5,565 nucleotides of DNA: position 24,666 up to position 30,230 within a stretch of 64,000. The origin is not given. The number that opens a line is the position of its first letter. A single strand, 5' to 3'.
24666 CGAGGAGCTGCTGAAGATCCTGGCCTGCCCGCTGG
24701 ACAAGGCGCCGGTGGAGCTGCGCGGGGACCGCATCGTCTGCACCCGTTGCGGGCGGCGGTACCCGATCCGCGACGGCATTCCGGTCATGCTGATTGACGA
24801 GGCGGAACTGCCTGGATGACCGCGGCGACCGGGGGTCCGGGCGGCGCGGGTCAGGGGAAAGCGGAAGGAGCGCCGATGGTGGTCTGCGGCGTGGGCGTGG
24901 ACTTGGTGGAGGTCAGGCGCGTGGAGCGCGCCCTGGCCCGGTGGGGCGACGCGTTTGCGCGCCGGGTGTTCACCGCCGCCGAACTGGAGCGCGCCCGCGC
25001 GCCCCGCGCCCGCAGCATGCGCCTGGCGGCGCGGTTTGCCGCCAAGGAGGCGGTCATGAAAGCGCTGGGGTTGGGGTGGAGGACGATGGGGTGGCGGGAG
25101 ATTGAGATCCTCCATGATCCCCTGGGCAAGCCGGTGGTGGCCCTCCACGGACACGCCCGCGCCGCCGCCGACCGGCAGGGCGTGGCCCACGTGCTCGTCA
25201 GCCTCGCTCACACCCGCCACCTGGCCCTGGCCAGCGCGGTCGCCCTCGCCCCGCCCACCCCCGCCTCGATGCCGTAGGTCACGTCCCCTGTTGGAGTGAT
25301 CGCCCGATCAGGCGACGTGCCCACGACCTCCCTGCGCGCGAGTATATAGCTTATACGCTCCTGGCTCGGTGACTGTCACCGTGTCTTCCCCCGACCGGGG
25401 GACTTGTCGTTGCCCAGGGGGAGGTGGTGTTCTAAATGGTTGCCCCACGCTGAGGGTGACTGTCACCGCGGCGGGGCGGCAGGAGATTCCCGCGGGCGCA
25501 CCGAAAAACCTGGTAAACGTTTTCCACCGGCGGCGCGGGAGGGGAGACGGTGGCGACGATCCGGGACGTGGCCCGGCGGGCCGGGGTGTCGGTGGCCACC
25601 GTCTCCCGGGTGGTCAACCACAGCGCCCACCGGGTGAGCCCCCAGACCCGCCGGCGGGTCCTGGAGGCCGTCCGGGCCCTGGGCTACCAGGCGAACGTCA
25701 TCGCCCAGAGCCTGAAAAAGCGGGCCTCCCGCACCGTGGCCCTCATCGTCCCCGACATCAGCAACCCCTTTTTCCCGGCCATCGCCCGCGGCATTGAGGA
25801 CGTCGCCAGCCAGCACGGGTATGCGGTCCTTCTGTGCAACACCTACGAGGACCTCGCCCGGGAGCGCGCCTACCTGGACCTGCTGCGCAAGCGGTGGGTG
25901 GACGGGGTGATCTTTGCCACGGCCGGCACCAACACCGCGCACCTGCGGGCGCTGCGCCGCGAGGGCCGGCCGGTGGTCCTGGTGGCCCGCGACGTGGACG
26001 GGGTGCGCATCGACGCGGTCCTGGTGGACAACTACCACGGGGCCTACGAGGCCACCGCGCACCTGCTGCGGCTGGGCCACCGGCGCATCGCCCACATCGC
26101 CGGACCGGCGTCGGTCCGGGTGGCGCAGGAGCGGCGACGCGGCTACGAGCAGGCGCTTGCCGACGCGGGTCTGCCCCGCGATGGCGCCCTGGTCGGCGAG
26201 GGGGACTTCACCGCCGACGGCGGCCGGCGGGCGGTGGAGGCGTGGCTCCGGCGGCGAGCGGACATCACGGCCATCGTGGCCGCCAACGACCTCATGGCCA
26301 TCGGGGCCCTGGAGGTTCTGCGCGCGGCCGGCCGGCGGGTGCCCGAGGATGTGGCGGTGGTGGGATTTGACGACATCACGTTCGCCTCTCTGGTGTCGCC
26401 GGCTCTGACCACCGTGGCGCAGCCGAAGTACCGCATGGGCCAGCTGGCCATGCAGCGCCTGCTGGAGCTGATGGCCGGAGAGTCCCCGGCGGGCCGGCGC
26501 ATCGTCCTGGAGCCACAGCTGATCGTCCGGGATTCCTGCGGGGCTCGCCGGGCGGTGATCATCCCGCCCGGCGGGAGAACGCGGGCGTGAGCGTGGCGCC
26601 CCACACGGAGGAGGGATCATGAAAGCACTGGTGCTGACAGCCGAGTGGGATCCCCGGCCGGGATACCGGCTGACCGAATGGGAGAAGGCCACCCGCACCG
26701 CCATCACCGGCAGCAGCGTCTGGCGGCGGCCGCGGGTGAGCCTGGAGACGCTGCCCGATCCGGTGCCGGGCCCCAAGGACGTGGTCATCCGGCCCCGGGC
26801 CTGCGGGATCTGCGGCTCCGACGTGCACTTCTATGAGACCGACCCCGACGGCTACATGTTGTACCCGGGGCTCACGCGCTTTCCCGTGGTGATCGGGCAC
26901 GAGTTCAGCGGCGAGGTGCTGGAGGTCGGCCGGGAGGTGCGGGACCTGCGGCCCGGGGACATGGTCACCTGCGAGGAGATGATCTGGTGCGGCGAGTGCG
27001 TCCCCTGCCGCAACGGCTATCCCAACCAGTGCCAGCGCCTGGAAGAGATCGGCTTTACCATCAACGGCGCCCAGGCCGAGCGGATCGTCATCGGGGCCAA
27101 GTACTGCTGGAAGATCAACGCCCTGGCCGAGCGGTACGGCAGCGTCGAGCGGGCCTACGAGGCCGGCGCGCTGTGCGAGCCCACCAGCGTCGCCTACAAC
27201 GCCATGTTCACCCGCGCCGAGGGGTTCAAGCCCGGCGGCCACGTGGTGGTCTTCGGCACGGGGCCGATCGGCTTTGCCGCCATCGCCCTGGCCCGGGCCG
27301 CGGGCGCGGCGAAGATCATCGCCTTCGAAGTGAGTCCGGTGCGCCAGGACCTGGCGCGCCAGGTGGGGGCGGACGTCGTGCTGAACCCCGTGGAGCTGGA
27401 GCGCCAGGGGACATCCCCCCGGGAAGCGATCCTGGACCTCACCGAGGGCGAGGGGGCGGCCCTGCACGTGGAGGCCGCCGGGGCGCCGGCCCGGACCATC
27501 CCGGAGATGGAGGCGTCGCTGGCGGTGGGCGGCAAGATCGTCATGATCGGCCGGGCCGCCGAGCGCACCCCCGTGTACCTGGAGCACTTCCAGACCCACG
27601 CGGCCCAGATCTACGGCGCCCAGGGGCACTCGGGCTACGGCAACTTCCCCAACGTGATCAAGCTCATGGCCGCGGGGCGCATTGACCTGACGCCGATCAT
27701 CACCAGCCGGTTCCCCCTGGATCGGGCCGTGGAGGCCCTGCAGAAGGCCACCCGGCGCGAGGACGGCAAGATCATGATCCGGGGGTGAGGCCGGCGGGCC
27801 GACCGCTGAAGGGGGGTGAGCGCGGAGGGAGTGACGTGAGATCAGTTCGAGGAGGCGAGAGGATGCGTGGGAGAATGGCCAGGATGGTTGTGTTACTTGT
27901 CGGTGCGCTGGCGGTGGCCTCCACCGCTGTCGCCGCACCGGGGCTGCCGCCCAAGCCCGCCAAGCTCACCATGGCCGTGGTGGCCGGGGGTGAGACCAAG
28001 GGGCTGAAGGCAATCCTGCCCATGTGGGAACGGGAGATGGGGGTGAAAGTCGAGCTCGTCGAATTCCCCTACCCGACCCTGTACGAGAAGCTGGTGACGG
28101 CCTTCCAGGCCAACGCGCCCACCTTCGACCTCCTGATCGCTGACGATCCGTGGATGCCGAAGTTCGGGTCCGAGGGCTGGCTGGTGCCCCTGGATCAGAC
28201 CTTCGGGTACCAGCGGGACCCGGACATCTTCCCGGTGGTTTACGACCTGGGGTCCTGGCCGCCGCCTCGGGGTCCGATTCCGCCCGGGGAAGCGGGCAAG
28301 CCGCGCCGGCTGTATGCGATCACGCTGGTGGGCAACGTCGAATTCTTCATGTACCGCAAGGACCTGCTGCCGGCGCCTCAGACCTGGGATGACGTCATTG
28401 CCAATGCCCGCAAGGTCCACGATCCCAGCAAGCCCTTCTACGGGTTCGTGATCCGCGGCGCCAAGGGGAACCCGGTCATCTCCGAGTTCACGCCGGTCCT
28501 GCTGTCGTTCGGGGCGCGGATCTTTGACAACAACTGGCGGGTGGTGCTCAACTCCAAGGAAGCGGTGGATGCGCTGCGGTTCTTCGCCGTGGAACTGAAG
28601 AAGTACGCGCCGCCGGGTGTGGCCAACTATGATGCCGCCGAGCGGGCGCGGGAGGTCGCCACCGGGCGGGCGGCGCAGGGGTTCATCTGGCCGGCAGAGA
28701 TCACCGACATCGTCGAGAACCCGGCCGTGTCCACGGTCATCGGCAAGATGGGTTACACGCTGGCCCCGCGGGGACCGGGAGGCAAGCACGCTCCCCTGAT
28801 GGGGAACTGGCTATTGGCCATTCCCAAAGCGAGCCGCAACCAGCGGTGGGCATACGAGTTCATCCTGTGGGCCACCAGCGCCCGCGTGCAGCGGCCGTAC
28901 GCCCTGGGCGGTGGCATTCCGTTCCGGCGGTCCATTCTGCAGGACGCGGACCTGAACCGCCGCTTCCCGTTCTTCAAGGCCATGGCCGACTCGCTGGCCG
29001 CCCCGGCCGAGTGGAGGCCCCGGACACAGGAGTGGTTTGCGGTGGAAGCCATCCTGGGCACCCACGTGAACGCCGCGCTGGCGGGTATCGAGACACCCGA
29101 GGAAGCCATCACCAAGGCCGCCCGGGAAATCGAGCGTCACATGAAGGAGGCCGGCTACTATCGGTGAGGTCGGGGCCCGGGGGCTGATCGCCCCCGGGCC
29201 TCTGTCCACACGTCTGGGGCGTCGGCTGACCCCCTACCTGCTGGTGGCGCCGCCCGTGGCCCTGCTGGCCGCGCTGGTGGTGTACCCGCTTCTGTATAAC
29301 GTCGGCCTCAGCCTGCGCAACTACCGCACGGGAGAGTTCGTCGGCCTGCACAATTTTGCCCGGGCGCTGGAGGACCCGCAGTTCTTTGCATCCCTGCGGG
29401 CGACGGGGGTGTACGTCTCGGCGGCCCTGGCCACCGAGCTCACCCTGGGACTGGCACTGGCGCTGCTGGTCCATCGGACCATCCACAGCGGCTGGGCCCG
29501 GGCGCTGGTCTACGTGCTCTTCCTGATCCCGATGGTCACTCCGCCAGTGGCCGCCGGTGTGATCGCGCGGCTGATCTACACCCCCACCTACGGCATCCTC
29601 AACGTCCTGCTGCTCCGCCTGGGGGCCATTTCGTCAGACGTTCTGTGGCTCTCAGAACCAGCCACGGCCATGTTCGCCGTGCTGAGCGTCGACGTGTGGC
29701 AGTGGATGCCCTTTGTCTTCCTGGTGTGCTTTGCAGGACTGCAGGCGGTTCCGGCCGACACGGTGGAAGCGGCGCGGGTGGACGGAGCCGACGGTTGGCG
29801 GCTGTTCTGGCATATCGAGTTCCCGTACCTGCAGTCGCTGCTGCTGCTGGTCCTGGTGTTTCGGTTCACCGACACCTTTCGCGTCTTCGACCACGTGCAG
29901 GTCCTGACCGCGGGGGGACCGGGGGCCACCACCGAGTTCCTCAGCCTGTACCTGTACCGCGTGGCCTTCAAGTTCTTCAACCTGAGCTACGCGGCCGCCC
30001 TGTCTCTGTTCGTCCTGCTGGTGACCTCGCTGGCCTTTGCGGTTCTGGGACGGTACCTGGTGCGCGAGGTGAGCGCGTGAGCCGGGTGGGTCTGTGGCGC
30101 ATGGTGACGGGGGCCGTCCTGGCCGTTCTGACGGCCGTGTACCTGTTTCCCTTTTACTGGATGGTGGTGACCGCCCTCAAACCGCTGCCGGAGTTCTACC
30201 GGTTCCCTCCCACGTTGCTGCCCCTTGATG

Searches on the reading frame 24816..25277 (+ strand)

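Call 40: search_protein_families(library=pfam, proteins=[window:24816-25277:+], max_evalue=0.00001)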
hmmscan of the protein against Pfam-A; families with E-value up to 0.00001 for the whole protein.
window:24816-25277:+ (153 aa): 1 family
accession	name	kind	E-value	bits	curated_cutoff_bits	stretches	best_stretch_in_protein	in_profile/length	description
PF01648.25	ACPS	-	1.5e-18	67.3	25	1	25-125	1-103/111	4'-phosphopantetheinyl transferase superfamily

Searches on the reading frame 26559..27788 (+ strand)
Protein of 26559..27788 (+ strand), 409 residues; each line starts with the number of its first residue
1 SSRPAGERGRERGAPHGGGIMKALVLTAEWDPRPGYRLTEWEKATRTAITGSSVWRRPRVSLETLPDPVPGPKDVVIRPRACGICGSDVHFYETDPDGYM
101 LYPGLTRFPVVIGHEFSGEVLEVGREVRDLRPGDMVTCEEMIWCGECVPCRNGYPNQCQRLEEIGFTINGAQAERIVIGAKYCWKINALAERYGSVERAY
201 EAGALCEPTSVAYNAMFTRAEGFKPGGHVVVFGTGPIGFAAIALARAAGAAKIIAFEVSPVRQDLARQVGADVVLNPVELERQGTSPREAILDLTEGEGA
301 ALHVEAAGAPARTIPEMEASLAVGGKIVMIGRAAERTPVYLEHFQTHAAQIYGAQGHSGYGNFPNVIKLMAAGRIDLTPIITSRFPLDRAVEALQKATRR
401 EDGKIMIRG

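Call 13: search_protein_families(library=ncbifam, proteins=[window:26559-27788:+], max_evalue=1e-8)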
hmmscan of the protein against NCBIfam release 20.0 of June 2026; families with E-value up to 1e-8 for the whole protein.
window:26559-27788:+ (409 aa): 20 families
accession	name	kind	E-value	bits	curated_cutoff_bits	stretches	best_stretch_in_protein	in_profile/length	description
NF041097.1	keto_inos_dh_IolM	equivalog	4.4e-173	575.4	450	1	21-408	1-388/389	scyllo-inosose 3-dehydrogenase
NF003808.0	PRK05396.1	equivalog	2.3e-60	204.3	380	1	60-407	13-338/341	L-threonine 3-dehydrogenase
TIGR00692.1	tdh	equivalog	1.1e-58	198.9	458.35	1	64-406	15-337/340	L-threonine 3-dehydrogenase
NF007489.0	PRK10083.1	equivalog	1.4e-37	129.5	376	1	59-399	11-325/339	Zn-dependent oxidoreductase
TIGR03451.1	mycoS_dep_FDH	equivalog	3.1e-33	115.1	512.9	1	60-399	14-348/358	S-(hydroxymethyl)mycothiol dehydrogenase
NF007642.0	PRK10309.1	equivalog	4.4e-32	111.6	550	1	70-310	23-240/347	galactitol-1-phosphate 5-dehydrogenase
TIGR03989.1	Rxyl_3153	subfamily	5.5e-32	111.4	440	2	70-160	24-107/370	NDMA-dependent alcohol dehydrogenase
NF007375.0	PRK09880.1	equivalog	1.6e-31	109.3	469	1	73-401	28-334/344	L-idonate 5-dehydrogenase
TIGR03366.1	HpnZ_proposed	hypoth_equivalog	9.4e-31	107.2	328.1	1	73-341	6-263/315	putative phosphonate catabolism associated alcohol dehydrogenase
NF010344.0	PRK13771.1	subfamily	5.5e-30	104.5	349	1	60-408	13-332/334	putative alcohol dehydrogenase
TIGR03201.1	dearomat_had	equivalog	3.3e-29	102.1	338.65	1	65-397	16-336/349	6-hydroxycyclohex-1-ene-1-carbonyl-CoA dehydrogenase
TIGR02818.1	adh_III_F_hyde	equivalog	6.2e-29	101.2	543.95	2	223-396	183-355/368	S-(hydroxymethyl)glutathione dehydrogenase/class III alcohol dehydrogenase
NF006940.0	PRK09422.1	equivalog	2.1e-27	96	344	1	76-335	28-264/338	alcohol dehydrogenase AdhP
NF047908.1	AldhRedAhr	equivalog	2.1e-24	86.1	470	1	71-397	27-322/335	NADPH-dependent aldehyde reductase Ahr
NF041172.1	AcrlCoa_red_Thmprot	equivalog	9.4e-23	80.7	500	1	61-408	14-333/334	acryloyl-CoA reductase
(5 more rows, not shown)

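Call 14: search_protein_families(library=pfam, proteins=[window:26559-27788:+])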
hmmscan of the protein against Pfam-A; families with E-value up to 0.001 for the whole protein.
window:26559-27788:+ (409 aa): 3 families
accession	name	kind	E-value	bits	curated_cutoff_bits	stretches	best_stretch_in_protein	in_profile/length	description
PF08240.17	ADH_N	-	3.5e-25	88.7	23.5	1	71-187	1-103/104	Alcohol dehydrogenase GroES-like domain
PF00107.32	ADH_zinc_N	-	4.8e-20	72.3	31.8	1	236-371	1-128/129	Zinc-binding dehydrogenase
PF13602.12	ADH_zinc_N_2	-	5.5e-06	27.8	27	1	292-405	16-132/134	Zinc-binding dehydrogenase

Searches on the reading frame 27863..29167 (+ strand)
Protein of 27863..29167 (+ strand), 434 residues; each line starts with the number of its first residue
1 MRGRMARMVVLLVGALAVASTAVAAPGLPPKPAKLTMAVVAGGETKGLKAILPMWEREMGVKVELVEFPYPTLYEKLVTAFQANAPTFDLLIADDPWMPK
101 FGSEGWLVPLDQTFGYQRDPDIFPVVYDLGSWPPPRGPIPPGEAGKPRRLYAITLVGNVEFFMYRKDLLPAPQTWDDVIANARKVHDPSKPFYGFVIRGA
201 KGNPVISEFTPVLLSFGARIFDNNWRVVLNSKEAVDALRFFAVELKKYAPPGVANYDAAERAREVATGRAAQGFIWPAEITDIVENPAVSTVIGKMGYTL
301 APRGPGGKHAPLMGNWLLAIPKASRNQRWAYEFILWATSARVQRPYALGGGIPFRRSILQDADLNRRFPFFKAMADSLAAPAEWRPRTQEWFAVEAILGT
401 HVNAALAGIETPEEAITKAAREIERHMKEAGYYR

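Call 13: search_protein_families(library=ncbifam, proteins=[window:27863-29167:+], max_evalue=1e-8)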
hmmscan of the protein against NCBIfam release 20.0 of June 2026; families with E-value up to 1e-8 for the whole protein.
window:27863-29167:+ (434 aa): 0 families

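Call 14: search_protein_families(library=pfam, proteins=[window:27863-29167:+])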
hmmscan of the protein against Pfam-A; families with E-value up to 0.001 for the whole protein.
window:27863-29167:+ (434 aa): 2 families
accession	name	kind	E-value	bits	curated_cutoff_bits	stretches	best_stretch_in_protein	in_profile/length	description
PF01547.30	SBP_bac_1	-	2.1e-38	133.5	26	1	44-343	4-306/307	Bacterial extracellular solute-binding protein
PF13416.11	SBP_bac_8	-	3.2e-25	89.9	27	1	57-364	8-271/279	Bacterial extracellular solute-binding protein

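Call 69: search_solved_structures(query=window:27863-29167:+, max_evalue=0.00001)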
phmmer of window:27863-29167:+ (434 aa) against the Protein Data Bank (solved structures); distinct sequences matched with E-value up to 0.00001: 17.
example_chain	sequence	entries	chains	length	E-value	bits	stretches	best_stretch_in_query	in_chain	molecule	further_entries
5iai_A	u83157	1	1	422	1.6e-41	145.6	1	54-422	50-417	Sugar ABC transporter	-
4rya_A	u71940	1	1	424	5.2e-35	124.1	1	34-432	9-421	ABC transporter substrate binding protein (Sorbitol)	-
6dtq_A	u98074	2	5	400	8.3e-34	120.2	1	34-424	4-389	maltose-binding protein MalE3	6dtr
1eu8_A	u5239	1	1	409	4.4e-32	114.5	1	42-429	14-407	TREHALOSE/MALTOSE BINDING PROTEIN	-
5ci5_A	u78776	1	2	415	1.9e-27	99.2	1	49-425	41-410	Extracellular solute-binding protein family 1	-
7cae_E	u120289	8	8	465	2.8e-18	69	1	7-288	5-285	Bacterial extracellular solute-binding protein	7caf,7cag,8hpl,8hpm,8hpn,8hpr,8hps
8ja7_E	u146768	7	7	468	8.5e-18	67.4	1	2-288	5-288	Trehalose-binding lipoprotein LpqY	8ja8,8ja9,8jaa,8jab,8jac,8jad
7ape_A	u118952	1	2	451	1.6e-17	66.5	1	77-290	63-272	Lipoprotein (Sugar-binding) lpqY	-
7wcj_A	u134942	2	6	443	2.2e-17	66.1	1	77-288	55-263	Trehalose-binding lipoprotein LpqY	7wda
7nbz_A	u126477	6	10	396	1.6e-16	63.2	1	150-425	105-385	Sulfoquinovosyl binding protein | Sulfoquinovosyl glycerol-binding protein SmoF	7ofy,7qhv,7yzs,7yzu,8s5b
5ysb_A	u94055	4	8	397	5.4e-11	45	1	39-389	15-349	Lin1841 protein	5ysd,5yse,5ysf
9xf5_A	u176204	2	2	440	1.7e-10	43.4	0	50-240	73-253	ABC transporter substrate-binding protein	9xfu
4qrz_A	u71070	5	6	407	8.9e-10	41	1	59-424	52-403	ABC-TYPE SUGAR TRANSPORTER | ABC transporter, substrate binding protein (Sugar)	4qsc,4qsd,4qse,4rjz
8art_A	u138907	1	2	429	1.8e-09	39.9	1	41-422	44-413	Putative secreted maltose-binding protein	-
3jzj_A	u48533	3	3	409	2.8e-09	39.3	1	52-419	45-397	Acarbose/maltose binding protein GacH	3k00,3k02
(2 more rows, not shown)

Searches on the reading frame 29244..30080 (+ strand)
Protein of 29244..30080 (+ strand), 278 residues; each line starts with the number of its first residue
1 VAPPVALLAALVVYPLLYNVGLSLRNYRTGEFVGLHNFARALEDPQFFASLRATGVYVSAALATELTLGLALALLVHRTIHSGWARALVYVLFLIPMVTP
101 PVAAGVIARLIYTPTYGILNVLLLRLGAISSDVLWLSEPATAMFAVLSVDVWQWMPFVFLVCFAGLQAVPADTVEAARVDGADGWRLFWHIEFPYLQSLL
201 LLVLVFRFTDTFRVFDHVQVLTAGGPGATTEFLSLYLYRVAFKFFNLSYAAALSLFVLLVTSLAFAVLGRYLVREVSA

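Call 13: search_protein_families(library=ncbifam, proteins=[window:29244-30080:+], max_evalue=1e-8)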
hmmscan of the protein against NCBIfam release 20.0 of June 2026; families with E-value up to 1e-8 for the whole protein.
window:29244-30080:+ (278 aa): 9 families
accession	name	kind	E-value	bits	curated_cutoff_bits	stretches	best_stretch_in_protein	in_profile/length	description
NF007852.0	PRK10561.1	equivalog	1.7e-26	93.7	335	1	30-276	51-292/295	sn-glycerol-3-phosphate ABC transporter permease UgpA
NF040931.1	ABC_arch_GlcT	equivalog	8.3e-26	91.2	360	1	1-262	1-261/278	glucose ABC transporter permease GlcT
NF008232.0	PRK10999.1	equivalog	8e-24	84.2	392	1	33-265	265-509/520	maltose ABC transporter permease MalF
TIGR01581.1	Mo_ABC_porter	hypoth_equivalog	2.3e-11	43.6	210.3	1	36-266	8-224/225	ABC transporter permease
TIGR02140.1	permease_CysW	equivalog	1.4e-10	41.2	329.1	1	33-262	31-244/261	sulfate ABC transporter permease subunit CysW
TIGR03262.1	PhnU2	equivalog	1.6e-10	40.2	593.25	1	5-267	11-252/546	putative 2-aminoethylphosphonate ABC transporter permease subunit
TIGR02141.1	modB_ABC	equivalog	2.2e-10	40.5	182.6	1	61-265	10-198/208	molybdate ABC transporter permease subunit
TIGR00969.1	3a0106s02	subfamily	4.2e-10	39.5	240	1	34-261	46-259/272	sulfate ABC transporter permease subunit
NF011624.0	PRK15050.1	equivalog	8.3e-10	38.2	247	1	2-274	29-287/297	2-aminoethylphosphonate ABC transporter permease subunit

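Call 14: search_protein_families(library=pfam, proteins=[window:29244-30080:+])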
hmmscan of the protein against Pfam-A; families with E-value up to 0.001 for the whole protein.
window:29244-30080:+ (278 aa): 1 family
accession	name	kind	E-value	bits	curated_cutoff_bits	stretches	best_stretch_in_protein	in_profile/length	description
PF00528.27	BPD_transp_1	-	3.5e-16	59.9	26.4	1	68-274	4-180/184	Binding-protein-dependent transport system inner membrane component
